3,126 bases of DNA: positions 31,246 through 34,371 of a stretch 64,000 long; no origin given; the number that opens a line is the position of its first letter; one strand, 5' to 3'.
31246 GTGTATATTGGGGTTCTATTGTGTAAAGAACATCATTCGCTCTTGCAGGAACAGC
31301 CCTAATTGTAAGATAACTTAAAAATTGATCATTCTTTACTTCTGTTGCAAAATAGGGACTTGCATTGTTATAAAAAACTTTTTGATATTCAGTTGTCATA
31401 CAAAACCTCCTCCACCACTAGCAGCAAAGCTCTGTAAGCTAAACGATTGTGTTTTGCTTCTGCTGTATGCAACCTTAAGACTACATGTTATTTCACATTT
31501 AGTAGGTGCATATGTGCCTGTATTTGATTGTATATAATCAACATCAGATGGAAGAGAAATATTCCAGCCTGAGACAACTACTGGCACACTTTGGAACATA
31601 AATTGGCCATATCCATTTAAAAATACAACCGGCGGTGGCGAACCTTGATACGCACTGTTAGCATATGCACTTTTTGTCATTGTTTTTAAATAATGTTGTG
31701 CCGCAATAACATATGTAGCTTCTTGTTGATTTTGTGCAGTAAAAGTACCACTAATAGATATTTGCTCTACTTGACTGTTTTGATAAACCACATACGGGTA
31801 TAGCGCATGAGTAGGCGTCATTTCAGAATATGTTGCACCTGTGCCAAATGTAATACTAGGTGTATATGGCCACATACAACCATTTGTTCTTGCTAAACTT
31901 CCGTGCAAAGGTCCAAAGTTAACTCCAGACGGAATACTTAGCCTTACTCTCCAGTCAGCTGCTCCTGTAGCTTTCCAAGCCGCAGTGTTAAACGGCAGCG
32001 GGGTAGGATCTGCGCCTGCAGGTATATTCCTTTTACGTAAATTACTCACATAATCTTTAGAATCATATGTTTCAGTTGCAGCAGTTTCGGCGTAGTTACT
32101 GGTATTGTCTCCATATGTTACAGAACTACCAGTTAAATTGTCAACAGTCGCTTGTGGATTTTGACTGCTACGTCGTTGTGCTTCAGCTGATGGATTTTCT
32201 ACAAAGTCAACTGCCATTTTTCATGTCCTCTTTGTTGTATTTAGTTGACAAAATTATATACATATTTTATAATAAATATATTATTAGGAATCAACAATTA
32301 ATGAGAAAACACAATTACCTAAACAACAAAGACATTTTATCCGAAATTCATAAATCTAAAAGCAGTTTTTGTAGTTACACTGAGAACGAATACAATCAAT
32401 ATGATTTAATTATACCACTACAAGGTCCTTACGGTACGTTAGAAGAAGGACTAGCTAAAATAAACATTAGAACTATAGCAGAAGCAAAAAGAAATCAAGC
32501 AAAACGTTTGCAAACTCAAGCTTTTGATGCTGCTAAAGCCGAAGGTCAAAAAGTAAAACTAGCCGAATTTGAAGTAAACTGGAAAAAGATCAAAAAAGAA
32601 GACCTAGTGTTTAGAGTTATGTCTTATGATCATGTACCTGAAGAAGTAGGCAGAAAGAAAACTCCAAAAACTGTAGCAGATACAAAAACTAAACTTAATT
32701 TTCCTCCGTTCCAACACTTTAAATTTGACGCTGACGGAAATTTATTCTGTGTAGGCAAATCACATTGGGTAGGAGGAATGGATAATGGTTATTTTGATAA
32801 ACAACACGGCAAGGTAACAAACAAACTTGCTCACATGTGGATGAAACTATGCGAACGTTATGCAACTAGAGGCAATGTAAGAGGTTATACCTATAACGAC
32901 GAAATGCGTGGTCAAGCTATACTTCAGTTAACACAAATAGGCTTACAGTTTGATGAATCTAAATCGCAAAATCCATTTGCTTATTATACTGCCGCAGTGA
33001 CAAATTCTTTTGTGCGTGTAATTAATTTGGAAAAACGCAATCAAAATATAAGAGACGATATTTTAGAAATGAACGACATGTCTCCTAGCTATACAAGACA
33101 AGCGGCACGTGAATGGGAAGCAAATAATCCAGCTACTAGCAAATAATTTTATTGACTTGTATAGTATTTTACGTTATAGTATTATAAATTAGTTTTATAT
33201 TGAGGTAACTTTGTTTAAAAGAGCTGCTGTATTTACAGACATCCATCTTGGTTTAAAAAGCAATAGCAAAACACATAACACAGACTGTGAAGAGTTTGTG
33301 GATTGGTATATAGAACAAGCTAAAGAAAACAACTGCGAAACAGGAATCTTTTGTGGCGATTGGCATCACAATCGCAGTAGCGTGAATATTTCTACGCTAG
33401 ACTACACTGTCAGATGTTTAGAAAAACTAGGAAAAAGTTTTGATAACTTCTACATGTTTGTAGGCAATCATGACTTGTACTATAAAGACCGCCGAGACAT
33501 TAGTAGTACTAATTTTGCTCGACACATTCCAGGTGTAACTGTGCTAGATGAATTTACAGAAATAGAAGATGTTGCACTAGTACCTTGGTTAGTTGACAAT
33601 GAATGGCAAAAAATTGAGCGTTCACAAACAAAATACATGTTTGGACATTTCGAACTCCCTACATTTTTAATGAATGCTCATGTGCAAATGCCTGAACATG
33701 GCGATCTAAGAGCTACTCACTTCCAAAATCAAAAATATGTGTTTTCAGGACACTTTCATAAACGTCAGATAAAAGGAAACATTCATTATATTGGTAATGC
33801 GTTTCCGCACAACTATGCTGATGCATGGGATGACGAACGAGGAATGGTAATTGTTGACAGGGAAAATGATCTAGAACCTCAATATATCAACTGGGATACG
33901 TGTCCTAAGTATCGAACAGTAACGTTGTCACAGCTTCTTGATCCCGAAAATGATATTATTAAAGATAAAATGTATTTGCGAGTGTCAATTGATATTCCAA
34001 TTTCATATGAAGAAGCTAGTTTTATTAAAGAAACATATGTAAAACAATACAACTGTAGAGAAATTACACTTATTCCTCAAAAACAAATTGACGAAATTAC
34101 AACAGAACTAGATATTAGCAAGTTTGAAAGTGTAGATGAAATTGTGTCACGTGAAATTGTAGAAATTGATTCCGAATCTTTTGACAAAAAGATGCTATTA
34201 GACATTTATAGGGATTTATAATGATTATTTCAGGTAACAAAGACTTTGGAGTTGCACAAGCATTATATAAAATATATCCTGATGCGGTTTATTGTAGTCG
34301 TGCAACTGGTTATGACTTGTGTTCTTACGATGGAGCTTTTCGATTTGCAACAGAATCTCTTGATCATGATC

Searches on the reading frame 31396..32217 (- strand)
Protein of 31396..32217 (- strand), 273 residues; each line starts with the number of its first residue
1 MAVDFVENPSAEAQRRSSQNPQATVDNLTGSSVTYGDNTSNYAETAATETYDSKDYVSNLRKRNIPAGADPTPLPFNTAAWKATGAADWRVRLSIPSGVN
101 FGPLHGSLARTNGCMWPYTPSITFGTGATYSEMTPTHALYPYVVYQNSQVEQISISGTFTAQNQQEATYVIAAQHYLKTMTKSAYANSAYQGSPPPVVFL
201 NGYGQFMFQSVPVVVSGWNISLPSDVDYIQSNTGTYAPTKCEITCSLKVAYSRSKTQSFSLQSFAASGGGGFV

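Call 94: search_protein_families(library=pfam, proteins=[window:31396-32217:-], max_evalue=0.01)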
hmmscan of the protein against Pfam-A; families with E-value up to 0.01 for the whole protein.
window:31396-32217:- (273 aa): 0 families

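Call 95: search_protein_families(library=phrogs, proteins=[window:31396-32217:-], max_evalue=0.001)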
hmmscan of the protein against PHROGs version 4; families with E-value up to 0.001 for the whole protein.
window:31396-32217:- (273 aa): 1 family
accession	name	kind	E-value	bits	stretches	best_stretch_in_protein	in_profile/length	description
phrog_12050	-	head and packaging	5.8e-36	125.7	1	107-235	297-434/507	virion structural protein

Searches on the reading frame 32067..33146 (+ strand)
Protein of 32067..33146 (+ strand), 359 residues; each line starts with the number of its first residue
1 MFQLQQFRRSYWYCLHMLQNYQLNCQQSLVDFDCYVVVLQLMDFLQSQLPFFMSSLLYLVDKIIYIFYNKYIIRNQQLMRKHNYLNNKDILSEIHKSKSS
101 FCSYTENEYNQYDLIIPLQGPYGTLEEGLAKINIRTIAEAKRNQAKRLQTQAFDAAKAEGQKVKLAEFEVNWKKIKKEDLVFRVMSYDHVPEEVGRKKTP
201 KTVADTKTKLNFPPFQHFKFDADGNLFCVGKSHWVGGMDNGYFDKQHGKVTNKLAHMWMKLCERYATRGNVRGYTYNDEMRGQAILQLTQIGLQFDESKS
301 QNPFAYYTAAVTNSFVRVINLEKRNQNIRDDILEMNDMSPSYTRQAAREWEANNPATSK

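Call 94: search_protein_families(library=pfam, proteins=[window:32067-33146:+], max_evalue=0.01)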
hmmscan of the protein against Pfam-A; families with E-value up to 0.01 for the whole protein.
window:32067-33146:+ (359 aa): 0 families

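Call 95: search_protein_families(library=phrogs, proteins=[window:32067-33146:+], max_evalue=0.001)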
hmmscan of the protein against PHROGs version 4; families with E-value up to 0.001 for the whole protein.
window:32067-33146:+ (359 aa): 2 families
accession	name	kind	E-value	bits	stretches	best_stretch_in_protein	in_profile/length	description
phrog_12791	-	transcription regulation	4.4e-75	253.5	1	79-349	4-273/286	sigma factor for late transcription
phrog_234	-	transcription regulation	1.1e-23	85.3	1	244-346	34-136/181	late sigma transcription factor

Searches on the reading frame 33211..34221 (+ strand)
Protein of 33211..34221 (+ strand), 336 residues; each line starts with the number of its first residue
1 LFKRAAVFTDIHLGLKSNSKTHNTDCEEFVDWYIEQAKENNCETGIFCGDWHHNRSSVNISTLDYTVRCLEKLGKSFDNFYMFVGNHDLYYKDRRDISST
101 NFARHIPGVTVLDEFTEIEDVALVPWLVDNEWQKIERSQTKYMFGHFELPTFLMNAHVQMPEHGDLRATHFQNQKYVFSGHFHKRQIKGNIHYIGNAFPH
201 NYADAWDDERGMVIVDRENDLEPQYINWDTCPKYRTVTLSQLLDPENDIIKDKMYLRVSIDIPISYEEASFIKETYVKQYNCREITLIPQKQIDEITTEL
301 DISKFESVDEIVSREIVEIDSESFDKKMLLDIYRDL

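Call 94: search_protein_families(library=pfam, proteins=[window:33211-34221:+], max_evalue=0.01)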
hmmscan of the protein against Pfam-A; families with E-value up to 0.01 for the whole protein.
window:33211-34221:+ (336 aa): 2 families
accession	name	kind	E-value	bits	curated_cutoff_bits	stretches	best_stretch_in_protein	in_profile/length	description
PF00149.33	Metallophos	-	3.5e-07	31.3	21.5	1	4-184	2-190/191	Calcineurin-like phosphoesterase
PF12850.12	Metallophos_2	-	0.00096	19.6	27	1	6-188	4-122/154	Calcineurin-like phosphoesterase superfamily domain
